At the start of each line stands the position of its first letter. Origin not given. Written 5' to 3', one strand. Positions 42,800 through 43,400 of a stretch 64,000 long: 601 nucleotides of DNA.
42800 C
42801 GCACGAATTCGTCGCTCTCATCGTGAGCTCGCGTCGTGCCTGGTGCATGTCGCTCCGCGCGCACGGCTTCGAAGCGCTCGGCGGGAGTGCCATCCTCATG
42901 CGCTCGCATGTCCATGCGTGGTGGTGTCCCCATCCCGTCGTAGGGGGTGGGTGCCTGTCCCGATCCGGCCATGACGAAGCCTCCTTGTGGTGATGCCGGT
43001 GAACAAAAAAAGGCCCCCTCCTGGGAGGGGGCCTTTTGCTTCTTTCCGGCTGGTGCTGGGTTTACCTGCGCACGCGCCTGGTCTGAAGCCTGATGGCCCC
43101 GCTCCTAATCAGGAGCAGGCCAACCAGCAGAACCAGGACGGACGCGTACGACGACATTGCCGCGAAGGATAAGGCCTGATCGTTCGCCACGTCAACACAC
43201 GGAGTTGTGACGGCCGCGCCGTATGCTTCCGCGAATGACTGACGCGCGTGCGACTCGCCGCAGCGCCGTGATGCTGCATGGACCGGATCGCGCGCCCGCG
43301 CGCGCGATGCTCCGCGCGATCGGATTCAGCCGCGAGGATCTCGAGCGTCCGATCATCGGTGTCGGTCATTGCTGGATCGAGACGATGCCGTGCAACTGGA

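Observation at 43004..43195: Complete ribosome-mediated attenuator with a near-leaderless Leu/Val/Ile leader peptide controlling ilvBNC-leuACDB-cimA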

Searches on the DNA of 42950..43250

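Call 41: search_rna_families(source=window, start=42950, end=43250, threshold=evalue, max_evalue=10, show_alignments=2)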
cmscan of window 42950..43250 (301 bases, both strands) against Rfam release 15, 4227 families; matches with E-value up to 10: 32.
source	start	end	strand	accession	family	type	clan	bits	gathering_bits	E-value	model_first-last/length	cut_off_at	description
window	43004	43158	-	RF01859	Phe_leader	Cis-reg; leader;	-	25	55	0.036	1-125/125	no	Phenylalanine leader peptide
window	43004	43056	-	RF00506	Thr_leader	Cis-reg; leader;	-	24.7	55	0.012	1-118/118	no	Threonine operon leader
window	42963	43041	+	RF00506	Thr_leader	Cis-reg; leader;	-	23.9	55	0.017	1-118/118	no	Threonine operon leader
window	43002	43070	-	RF01772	rnk_pseudo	Cis-reg; leader;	-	22.5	55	0.094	1-108/108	no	Pseudomonas rnk leader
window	42990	43044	+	RF02066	STnc320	Gene; sRNA;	-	21.5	50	0.075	1-55/55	no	Salmonella enterica sRNA STnc320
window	42978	43045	+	RF01772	rnk_pseudo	Cis-reg; leader;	-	21.3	55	0.17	1-108/108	no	Pseudomonas rnk leader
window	42950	43040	+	RF02867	ncS011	Gene; sRNA;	-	20.2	48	0.0027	102-207/207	5'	Burkholderia sRNA 11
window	43002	43086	-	RF02076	STnc100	Gene; sRNA;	-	19.3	47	0.03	1-206/206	no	Gammaproteobacterial sRNA STnc100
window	43008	43037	+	RF04180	BTnc231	Gene; sRNA;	-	19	80.4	0.092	124-153/154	no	Bacteroides sRNA BTnc231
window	43007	43045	+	RF00489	ctRNA_p42d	Gene; antisense;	-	18.5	50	0.17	1-46/46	no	ctRNA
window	42995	43050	+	RF03366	mir-3122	Gene; miRNA;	-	17.2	92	1.5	1-73/73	no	mir-3122 microRNA precursor family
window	43077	43137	-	RF03658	mir-2300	Gene; miRNA;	-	17.1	90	0.74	1-74/74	no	mir-2300 microRNA precursor family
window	42994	43052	+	RF03579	mir-2058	Gene; miRNA;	-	16.8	90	1.6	1-72/72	no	mir-2058 microRNA precursor family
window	43008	43120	-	RF02766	Ysr49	Gene; sRNA;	-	16.6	95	0.58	1-124/124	no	Yersinia sRNA 49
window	43008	43037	+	RF03941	mir-3158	Gene; miRNA;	-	16.5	97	2.2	1-81/81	no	mir-3158 microRNA precursor family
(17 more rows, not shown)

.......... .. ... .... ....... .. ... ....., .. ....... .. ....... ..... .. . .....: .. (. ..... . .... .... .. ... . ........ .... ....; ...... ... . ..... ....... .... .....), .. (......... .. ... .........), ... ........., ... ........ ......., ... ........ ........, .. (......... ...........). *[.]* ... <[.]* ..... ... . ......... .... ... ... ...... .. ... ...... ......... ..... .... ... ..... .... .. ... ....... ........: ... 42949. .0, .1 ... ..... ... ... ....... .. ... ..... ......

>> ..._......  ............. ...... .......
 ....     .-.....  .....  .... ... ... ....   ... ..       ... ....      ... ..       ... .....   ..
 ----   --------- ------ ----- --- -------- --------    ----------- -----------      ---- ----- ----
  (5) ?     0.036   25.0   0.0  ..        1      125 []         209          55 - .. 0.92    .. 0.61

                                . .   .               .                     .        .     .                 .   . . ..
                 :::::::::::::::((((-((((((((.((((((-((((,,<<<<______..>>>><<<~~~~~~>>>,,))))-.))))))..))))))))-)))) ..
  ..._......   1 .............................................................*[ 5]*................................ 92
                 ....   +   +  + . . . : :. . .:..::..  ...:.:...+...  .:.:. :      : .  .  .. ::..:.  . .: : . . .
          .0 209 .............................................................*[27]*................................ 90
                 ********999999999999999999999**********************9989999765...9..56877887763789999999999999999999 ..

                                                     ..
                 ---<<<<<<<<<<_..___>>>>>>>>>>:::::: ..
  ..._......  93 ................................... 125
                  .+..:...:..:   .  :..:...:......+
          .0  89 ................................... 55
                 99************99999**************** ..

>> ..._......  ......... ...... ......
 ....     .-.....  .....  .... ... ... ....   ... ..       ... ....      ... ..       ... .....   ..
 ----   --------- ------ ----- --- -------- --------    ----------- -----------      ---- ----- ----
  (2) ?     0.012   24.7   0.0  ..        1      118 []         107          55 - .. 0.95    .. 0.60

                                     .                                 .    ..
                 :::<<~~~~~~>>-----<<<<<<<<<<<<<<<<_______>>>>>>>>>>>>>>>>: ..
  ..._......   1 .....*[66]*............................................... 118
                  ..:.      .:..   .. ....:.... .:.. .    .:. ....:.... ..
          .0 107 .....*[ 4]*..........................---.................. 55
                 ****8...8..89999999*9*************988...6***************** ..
